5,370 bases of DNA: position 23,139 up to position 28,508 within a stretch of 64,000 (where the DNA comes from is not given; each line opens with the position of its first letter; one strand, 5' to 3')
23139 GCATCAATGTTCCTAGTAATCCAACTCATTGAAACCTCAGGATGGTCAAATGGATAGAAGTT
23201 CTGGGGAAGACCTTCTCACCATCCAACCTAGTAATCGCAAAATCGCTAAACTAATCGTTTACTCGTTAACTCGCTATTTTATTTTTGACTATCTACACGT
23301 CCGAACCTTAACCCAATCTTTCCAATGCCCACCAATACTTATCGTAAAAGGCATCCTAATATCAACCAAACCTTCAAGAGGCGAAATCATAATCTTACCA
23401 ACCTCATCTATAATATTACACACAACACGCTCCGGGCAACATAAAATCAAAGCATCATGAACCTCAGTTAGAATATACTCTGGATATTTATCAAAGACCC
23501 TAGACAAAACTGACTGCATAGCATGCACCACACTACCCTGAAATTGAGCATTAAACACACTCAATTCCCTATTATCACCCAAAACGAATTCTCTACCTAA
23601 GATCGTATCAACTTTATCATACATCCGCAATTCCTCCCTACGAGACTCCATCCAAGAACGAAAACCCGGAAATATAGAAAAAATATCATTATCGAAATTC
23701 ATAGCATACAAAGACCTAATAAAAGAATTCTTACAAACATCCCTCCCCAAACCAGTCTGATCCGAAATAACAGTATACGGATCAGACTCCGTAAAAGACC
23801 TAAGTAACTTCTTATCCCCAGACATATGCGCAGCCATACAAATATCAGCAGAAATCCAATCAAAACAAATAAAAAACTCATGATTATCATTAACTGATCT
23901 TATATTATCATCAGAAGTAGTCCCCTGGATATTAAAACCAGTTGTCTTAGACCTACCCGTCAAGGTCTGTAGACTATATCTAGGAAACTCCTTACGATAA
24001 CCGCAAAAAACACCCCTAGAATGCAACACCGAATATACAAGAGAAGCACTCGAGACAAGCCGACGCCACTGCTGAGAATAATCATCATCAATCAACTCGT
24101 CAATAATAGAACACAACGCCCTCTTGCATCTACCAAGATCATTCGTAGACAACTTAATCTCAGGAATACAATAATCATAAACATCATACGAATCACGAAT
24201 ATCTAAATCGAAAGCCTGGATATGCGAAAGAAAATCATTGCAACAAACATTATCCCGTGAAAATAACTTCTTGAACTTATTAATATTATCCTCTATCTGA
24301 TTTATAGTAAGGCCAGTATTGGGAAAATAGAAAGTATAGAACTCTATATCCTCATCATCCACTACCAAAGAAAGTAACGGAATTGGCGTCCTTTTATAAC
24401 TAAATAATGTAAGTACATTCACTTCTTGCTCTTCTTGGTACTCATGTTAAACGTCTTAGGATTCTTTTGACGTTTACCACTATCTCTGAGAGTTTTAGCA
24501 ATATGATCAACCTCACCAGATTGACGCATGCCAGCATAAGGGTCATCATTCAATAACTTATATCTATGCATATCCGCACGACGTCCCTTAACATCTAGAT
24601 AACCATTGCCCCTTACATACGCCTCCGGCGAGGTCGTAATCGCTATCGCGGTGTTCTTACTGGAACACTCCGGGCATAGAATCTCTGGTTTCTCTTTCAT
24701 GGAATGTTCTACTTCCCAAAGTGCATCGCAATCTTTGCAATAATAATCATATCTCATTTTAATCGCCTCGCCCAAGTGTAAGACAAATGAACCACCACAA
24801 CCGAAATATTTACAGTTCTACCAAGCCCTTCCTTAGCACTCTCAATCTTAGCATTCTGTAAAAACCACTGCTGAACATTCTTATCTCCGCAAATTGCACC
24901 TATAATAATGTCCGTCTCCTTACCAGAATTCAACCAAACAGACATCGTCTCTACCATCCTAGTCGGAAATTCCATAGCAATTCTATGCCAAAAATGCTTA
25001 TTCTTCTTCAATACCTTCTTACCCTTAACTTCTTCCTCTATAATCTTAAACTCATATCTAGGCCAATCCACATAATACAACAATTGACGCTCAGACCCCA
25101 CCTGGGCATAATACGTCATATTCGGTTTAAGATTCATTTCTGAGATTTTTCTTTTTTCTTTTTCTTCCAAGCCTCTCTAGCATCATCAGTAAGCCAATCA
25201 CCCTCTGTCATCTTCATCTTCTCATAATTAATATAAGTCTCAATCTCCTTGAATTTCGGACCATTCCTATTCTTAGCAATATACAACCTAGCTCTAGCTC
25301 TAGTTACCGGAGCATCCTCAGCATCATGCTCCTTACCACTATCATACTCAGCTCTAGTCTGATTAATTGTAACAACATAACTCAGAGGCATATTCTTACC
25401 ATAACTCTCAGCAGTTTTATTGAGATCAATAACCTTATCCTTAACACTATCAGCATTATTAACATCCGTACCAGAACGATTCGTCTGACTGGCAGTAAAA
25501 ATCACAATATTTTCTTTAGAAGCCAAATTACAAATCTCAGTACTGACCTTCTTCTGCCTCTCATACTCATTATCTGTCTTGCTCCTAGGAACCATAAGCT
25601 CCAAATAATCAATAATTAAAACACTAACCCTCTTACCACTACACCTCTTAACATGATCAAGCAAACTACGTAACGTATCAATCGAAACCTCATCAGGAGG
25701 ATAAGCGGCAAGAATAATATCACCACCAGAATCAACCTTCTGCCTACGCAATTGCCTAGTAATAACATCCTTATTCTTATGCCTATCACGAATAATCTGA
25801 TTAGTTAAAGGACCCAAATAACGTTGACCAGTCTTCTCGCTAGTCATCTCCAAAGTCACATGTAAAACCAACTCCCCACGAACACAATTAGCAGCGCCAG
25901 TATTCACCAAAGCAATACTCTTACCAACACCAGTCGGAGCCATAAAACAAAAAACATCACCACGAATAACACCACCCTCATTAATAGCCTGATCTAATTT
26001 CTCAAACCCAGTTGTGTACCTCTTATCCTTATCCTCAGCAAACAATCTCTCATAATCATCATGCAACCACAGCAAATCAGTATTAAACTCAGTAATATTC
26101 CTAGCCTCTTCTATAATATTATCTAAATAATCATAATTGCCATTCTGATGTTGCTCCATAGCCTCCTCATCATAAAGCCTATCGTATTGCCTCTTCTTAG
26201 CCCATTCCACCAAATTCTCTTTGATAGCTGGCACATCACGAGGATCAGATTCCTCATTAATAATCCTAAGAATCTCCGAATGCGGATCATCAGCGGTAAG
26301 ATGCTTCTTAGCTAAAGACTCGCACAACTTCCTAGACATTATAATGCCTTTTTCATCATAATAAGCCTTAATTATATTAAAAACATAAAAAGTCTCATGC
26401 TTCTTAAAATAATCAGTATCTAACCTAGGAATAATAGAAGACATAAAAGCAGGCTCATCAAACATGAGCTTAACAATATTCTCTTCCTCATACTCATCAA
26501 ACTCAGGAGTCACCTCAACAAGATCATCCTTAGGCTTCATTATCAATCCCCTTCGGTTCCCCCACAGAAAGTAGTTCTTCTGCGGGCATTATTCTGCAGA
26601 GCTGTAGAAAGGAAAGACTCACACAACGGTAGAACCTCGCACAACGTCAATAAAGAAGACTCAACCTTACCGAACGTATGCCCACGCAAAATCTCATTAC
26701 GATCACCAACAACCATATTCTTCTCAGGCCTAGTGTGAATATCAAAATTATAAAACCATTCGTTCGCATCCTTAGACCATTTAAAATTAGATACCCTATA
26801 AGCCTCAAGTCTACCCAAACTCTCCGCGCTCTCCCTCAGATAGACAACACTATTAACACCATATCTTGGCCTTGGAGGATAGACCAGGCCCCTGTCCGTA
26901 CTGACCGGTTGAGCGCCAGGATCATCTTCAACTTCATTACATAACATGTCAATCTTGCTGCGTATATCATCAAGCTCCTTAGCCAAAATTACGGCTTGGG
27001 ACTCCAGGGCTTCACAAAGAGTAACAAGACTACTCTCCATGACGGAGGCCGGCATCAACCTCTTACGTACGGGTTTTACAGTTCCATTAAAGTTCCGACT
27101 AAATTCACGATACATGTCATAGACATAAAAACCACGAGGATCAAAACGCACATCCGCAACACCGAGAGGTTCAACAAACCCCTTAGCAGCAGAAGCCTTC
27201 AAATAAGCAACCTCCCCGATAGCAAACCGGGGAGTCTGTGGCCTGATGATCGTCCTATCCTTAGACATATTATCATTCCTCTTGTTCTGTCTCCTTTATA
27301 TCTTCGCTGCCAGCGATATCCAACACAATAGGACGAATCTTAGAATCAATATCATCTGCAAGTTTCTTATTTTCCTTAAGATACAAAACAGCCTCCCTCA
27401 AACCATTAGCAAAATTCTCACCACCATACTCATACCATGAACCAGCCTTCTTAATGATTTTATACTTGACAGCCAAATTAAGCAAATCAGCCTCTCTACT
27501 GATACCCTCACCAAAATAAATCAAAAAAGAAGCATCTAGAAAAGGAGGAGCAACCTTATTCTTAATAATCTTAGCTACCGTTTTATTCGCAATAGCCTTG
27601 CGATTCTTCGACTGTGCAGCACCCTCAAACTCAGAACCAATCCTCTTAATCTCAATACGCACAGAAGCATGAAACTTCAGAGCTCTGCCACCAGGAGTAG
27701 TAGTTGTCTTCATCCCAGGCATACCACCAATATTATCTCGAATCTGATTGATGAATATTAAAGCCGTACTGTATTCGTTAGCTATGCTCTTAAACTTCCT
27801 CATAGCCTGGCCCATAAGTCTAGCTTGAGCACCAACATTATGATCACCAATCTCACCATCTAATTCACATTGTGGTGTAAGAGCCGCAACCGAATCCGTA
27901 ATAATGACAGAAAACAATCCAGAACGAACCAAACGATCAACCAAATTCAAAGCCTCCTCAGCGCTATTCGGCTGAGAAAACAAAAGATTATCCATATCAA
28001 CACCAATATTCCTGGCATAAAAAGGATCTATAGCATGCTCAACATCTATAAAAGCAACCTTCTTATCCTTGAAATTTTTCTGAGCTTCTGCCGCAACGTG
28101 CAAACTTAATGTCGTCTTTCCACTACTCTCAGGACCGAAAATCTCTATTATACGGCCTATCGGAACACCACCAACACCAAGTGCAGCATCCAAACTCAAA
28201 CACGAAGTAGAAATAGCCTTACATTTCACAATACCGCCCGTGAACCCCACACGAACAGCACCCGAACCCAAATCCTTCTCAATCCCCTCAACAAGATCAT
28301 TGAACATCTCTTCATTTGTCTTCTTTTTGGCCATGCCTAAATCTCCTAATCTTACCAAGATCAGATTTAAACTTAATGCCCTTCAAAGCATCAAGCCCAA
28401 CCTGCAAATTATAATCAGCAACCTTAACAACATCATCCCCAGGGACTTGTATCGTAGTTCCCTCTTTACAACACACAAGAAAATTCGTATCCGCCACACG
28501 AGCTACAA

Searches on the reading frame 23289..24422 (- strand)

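Call 59: search_protein_families(library=pfam, proteins=[window:23289-24422:-], max_evalue=0.001)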
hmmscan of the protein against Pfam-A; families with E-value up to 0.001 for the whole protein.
window:23289-24422:- (377 aa): 1 family
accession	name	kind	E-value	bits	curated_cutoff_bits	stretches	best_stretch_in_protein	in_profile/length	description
PF00476.26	DNA_pol_A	-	2.1e-12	47.1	34.3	1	236-368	233-380/381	DNA polymerase family A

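Call 64: search_protein_families(library=pfam, proteins=[window:23289-24422:-], max_evalue=0.01)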
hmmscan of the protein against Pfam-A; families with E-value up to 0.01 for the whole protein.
window:23289-24422:- (377 aa): 1 family
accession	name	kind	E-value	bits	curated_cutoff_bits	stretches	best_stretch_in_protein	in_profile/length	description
PF00476.26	DNA_pol_A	-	2.1e-12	47.1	34.3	1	236-368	233-380/381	DNA polymerase family A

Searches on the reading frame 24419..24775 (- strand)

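Call 64: search_protein_families(library=pfam, proteins=[window:24419-24775:-], max_evalue=0.01)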
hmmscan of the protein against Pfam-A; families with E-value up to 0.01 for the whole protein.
window:24419-24775:- (118 aa): 3 families
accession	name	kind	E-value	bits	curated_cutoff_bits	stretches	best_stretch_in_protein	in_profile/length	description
PF09723.15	Zn_ribbon_8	-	1.2e-08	35.2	34.4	1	9-42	4-37/41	Zinc ribbon domain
PF01155.25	HypA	-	0.0026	18.2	28.9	1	7-45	67-100/112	Hydrogenase/urease nickel incorporation, metallochaperone, hypA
PF19133.5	DUF5816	-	0.0085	16.8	26.9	0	6-40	30-61/72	Family of unknown function (DUF5816)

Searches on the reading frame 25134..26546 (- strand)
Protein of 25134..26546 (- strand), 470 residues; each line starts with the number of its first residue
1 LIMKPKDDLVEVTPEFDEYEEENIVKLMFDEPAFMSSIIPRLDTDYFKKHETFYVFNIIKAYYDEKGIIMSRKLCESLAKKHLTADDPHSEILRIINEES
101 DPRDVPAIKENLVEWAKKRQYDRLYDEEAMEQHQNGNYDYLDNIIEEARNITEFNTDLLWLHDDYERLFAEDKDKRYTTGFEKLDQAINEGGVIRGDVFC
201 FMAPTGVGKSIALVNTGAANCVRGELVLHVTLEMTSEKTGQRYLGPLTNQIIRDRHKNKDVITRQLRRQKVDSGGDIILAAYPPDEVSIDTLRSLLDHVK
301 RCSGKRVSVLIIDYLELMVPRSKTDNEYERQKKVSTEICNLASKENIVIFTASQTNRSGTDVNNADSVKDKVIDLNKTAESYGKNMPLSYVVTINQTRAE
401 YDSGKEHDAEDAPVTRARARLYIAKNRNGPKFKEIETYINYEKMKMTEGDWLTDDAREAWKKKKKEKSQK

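Call 59: search_protein_families(library=pfam, proteins=[window:25134-26546:-], max_evalue=0.001)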
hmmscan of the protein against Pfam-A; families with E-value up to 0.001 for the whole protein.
window:25134-26546:- (470 aa): 2 families
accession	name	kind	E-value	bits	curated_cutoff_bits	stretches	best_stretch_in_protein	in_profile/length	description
PF03796.21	DnaB_C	-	4.9e-17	62.6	27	1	178-431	3-239/255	DnaB-like helicase C terminal domain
PF13481.12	AAA_25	-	0.00031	20.9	27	1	177-329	15-166/195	AAA domain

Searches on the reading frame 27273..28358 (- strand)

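Call 40: search_protein_families(library=pfam, proteins=[window:27273-28358:-], max_evalue=0.01)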
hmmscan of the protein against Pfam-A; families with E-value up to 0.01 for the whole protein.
window:27273-28358:- (361 aa): 7 families
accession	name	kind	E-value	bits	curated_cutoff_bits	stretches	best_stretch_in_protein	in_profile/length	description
PF00154.27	RecA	-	5.4e-94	314.9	27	1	21-287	5-262/262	recA bacterial DNA recombination protein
PF21096.2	RecA_C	-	2.8e-17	63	27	1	291-342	2-53/57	RecA C-terminal domain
PF08423.17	Rad51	-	2.5e-12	47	22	1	48-239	7-211/244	Rad51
PF06745.19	ATPase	-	0.00012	21.9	26.6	1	54-124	6-76/231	KaiC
PF13479.12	AAA_24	-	0.0018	18.6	27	1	72-167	6-83/195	AAA domain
PF01637.24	ATPase_2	-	0.0021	18.4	33.2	1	70-115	22-65/225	ATPase domain predominantly from Archaea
PF03796.21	DnaB_C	-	0.0068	16.3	27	0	50-118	3-68/255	DnaB-like helicase C terminal domain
